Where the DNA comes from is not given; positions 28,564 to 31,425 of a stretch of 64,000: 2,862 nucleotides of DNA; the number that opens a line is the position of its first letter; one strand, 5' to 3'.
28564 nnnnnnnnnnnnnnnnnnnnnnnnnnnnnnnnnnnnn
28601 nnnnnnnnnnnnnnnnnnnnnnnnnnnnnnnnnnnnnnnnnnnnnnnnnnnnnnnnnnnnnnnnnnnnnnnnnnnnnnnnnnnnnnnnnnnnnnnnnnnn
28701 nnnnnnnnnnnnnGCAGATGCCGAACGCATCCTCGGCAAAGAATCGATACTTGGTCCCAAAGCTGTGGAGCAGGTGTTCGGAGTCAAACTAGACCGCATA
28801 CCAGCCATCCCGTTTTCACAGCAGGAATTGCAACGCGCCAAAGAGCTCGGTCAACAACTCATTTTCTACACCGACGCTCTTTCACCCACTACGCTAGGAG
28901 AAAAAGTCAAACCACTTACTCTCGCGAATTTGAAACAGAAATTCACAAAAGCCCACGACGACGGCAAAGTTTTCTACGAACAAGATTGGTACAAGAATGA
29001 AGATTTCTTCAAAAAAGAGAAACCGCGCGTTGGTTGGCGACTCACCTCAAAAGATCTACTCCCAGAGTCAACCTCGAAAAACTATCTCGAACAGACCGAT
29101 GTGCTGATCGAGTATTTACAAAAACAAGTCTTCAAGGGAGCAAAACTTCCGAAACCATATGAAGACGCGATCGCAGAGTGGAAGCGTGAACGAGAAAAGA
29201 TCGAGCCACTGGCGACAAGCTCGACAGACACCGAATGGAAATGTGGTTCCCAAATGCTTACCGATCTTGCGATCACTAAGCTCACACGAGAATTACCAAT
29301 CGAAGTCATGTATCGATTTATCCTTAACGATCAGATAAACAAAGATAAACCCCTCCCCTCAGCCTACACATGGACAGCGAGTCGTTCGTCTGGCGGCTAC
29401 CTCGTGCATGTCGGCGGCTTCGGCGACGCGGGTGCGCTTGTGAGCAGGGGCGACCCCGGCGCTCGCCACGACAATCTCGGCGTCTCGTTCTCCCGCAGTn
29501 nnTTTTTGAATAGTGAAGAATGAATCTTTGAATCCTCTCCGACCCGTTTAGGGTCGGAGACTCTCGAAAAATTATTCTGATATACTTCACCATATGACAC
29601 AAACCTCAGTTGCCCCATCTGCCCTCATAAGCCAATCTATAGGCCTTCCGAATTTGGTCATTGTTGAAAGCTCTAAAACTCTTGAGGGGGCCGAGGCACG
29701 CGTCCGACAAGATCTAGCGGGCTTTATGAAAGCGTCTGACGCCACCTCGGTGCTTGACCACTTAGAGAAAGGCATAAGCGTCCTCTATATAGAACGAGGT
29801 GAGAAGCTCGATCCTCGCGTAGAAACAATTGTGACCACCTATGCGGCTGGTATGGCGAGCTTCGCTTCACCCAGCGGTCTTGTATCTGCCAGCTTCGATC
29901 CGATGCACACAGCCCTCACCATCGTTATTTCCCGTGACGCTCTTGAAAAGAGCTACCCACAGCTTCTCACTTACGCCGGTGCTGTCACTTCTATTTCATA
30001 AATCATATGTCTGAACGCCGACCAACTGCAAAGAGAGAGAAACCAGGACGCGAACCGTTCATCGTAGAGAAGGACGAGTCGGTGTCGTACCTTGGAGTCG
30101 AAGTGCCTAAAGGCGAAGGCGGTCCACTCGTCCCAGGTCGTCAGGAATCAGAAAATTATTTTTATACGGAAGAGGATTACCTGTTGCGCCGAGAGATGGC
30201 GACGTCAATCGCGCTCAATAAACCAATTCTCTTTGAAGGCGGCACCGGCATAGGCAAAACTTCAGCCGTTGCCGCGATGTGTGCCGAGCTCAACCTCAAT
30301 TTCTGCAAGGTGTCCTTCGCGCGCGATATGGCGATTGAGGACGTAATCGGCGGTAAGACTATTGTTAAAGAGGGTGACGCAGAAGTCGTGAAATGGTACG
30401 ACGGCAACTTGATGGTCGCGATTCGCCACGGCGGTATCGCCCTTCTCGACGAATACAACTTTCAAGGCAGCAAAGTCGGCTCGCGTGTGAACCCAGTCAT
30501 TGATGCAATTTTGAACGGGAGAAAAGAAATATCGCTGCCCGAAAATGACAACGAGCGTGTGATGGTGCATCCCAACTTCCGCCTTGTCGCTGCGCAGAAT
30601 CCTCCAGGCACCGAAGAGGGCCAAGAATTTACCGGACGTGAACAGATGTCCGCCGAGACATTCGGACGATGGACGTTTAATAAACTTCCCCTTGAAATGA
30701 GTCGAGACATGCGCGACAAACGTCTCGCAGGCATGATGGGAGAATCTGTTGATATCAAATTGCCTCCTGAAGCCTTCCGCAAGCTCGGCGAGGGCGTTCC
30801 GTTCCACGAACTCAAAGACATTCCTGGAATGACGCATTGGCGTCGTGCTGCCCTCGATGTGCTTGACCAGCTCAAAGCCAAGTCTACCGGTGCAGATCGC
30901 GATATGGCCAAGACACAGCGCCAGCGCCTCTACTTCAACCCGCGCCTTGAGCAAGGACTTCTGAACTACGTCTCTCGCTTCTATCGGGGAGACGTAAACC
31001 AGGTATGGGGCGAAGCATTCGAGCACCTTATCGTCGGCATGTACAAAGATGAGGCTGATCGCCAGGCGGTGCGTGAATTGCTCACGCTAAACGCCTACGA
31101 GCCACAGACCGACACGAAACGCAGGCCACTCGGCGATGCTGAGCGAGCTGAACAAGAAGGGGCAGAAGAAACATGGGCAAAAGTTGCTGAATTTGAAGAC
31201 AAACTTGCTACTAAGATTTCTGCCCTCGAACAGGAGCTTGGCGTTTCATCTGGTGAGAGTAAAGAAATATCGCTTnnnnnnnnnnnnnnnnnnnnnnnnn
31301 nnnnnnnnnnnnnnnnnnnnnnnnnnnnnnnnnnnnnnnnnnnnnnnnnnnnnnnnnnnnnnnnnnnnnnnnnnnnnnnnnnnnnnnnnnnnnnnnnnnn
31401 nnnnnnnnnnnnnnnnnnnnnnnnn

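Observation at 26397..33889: Complete diversity-generating retroelement with two adenine-mutagenised variable repeats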

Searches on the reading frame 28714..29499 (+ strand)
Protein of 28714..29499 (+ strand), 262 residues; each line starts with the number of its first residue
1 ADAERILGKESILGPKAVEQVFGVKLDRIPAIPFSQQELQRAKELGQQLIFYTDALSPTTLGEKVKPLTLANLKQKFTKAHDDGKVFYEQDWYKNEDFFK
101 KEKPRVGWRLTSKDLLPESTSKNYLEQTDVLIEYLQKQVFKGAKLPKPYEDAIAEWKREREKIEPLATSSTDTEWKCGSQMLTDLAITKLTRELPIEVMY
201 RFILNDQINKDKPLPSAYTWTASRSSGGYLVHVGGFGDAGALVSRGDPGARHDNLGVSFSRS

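Call 69: find_homologous_proteins(query=window:28714-29499:+, max_evalue=0.00001)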
Query window:28714-29499:+ (262 aa): 134 proteins with E <= 0.00001 among 1048 candidates; the best 120 are listed.
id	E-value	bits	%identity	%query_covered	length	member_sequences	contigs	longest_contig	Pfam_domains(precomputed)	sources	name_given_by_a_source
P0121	5.7e-172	588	100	100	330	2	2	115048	-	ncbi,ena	ncbi:MAG: hypothetical protein AAB442_01280 [Patescibacteria group bacterium]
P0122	9.3e-136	469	82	100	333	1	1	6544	-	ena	-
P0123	4.8e-135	467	81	100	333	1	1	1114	-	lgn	-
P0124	9.5e-133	459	80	100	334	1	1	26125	-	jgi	-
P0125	5.5e-132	457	79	100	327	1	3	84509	-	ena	-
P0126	6.6e-132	457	80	100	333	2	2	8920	-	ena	-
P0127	1.4e-130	452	80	100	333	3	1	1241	-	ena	-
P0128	2.2e-129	448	80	100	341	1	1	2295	-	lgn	-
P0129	2.8e-129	448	78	100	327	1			-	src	-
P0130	1.6e-120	419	75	100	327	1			-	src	-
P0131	2.6e-119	415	74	100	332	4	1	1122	-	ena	-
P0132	3.3e-118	412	73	100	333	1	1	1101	-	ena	-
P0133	5.0e-113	395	70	100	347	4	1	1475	-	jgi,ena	-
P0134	1.3e-112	394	68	100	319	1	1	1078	-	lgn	-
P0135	1.2e-111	390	72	95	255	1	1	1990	-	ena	-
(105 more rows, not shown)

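Call 77: predict_structure(alignment_id=A3)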
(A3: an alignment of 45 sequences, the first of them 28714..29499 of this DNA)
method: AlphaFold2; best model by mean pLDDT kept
length: 262 residues; sequences in the alignment: 45
mean_pLDDT: 96.6   pTM: 0.94
mean pLDDT of the five models: 96.6, 96.4, 96.2, 95.8, 95.6
residues with pLDDT >= 90: 250; 70-90: 12; 50-70: 0; < 50: 0
segments of 3 or more residues with pLDDT < 50: none
pLDDT, mean of each block of 10 residues (from residue 1): 94 97 93 97 98 89 89 96 97 96 98 97 98 98 97 98 98 98 98 99 98 98 98 98 97 98 94
secondary structure, 60 per line:
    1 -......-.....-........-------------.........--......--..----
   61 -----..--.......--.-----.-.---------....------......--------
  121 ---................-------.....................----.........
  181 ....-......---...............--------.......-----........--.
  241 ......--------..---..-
elements in order: H2-7 H15-22 H36-44 E47-52 H70-76 H97-100 E107-112 H124-139 H147-167 H172-184 H186-191 H195-209 E218-224 E230-237 E240-246

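Call 81: fold_search(model_id=the predicted structure, library=pdb)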
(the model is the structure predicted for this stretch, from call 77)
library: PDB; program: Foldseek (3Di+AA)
matches with E <= 10: 80; with E <= 0.001: 0
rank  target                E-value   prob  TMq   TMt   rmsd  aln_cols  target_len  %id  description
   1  4eps                  3.8e-01  0.08  0.22  0.14  17.1       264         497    9  Crystal structure of a fimbrial protein (BACOVA_04982) from Bacteroides ovatus ATCC 8483 at 1.85 A resolution (released 2012-06-13)
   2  6o6m_B                3.8e-01  0.06  0.20  0.14  22.5       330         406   11  The Structure of EgtB (Cabther) (released 2019-07-31)
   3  6vqp_A                4.8e-01  0.04  0.17  0.16  17.3       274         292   12  Structure of CalU17 from the Calicheamicin Biosynthesis Pathway of Micromonospora echinospora (released 2021-02-17)
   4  8qf6_A                6.5e-01  0.04  0.19  0.13  22.5       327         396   12  Sulfoxide synthase from Chloracidobacterium thermophilum, EgtB type II, in complex with iron and trimethylhistidine (released 2024-09-11)
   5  6o6m_C                7.8e-01  0.08  0.26  0.19  14.9       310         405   12  The Structure of EgtB (Cabther) (released 2019-07-31)
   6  6o6m_D                9.3e-01  0.05  0.23  0.16  21.9       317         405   10  The Structure of EgtB (Cabther) (released 2019-07-31)
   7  1y4j_A                9.8e-01  0.35  0.15  0.15   3.5        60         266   22  Crystal structure of the paralogue of the human formylglycine generating enzyme (released 2005-02-08)
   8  6qkj_B                9.8e-01  0.07  0.26  0.18  15.5       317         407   11  EgtB from Chloracidobacterium thermophilum, a type II sulfoxide synthase in complex with N,N,N-trimethyl-histidine (released 2019-03-27)
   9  2q17_D                1.2e+00  0.28  0.16  0.15   3.9        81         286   14  Formylglycine Generating Enzyme from Streptomyces coelicolor (released 2008-04-01)
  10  6muj_E                1.2e+00  0.25  0.16  0.14   4.0        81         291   12  Formylglycine generating enzyme bound to copper (released 2019-02-27)
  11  6muj_D                1.2e+00  0.25  0.16  0.14   4.6        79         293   11  Formylglycine generating enzyme bound to copper (released 2019-02-27)
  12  6qkj_A                1.2e+00  0.08  0.28  0.20  14.6       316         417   10  EgtB from Chloracidobacterium thermophilum, a type II sulfoxide synthase in complex with N,N,N-trimethyl-histidine (released 2019-03-27)
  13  8qf6_C                1.2e+00  0.03  0.19  0.13  22.3       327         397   10  Sulfoxide synthase from Chloracidobacterium thermophilum, EgtB type II, in complex with iron and trimethylhistidine (released 2024-09-11)
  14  6o6l_D                1.2e+00  0.02  0.18  0.13  22.6       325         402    9  The Structure of EgtB(Cabther) in complex with Hercynine (released 2019-07-31)
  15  1y1h_X                1.2e+00  0.21  0.13  0.13   5.1        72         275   21  human formylglycine generating enzyme, oxidised Cys refined as hydroperoxide (released 2005-05-31)
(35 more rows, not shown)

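Call 106: find_encoding_contigs(protein=P0241, flank=10000, max_places=5)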
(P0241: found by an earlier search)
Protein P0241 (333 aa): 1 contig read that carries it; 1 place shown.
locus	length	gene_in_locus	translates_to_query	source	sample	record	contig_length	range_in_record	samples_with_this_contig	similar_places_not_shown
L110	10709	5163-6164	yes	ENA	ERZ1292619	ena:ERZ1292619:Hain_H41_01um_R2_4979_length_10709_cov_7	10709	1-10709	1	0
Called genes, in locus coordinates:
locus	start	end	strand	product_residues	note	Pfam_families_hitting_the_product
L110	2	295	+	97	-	?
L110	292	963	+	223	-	PF00849:PseudoU_synth_2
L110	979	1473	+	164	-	PF01245:Ribosomal_L19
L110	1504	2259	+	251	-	-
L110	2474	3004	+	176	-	PF01923:Cob_adeno_trans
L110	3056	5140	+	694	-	PF11775:CobT_C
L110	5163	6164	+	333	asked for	-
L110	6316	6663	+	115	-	-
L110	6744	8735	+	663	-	PF07726:AAA_3 (weak), PF07728:AAA_5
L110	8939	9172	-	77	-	-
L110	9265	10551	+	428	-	PF00078:RVT_1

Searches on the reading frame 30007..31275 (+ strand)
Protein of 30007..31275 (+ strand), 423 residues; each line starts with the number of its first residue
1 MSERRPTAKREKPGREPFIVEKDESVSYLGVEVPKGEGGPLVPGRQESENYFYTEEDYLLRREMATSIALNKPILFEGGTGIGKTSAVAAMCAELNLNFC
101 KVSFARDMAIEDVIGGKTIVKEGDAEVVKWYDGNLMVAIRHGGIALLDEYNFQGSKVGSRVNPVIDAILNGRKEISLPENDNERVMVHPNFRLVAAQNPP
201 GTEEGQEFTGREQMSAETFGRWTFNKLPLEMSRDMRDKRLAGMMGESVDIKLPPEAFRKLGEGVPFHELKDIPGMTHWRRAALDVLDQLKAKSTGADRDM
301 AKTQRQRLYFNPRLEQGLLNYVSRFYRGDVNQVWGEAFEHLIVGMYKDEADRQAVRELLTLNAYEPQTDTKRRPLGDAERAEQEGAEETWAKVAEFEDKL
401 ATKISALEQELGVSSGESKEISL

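Call 91: search_solved_structures(query=window:30007-31275:+, max_evalue=0.01)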
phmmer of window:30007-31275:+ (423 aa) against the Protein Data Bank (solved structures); distinct sequences matched with E-value up to 0.01: 11.
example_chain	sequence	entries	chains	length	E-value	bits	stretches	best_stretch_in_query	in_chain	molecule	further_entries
6or5_A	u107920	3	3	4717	2.2e-49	172.1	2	49-206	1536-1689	Midasin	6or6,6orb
6i27_A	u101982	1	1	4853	1.6e-42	149.5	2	66-202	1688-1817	Midasin,Midasin,Midasin,Midasin,Midasin,Midasin,Midasin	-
6i26_A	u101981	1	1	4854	1.6e-42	149.5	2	66-202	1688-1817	Midasin,Midasin,Midasin,Midasin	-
6hyp_A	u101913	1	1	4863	1.6e-42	149.5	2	66-202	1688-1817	Midasin,Midasin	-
5jcs_s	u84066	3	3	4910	1.7e-42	149.4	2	66-202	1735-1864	Midasin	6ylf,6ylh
5c3c_A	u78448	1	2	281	2.4e-10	43.5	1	69-223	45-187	CbbQ/NirQ/NorQ domain protein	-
9ujv_A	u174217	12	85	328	4.1e-10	42.8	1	41-224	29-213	Cobaltochelatase subunit CobS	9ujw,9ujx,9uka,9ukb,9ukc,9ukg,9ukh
6l1q_C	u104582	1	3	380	4.8e-10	42.5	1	69-200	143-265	CbbQ protein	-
9qh4_A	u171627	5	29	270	4.9e-10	42.5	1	68-199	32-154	Protein NorQ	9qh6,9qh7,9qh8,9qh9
9udk_A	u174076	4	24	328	1e-09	41.5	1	41-224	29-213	Cobaltochelatase subunit CobS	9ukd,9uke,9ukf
9qhd_A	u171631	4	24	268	1.8e-09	40.6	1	71-199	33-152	Nitric oxide reductase NorQ protein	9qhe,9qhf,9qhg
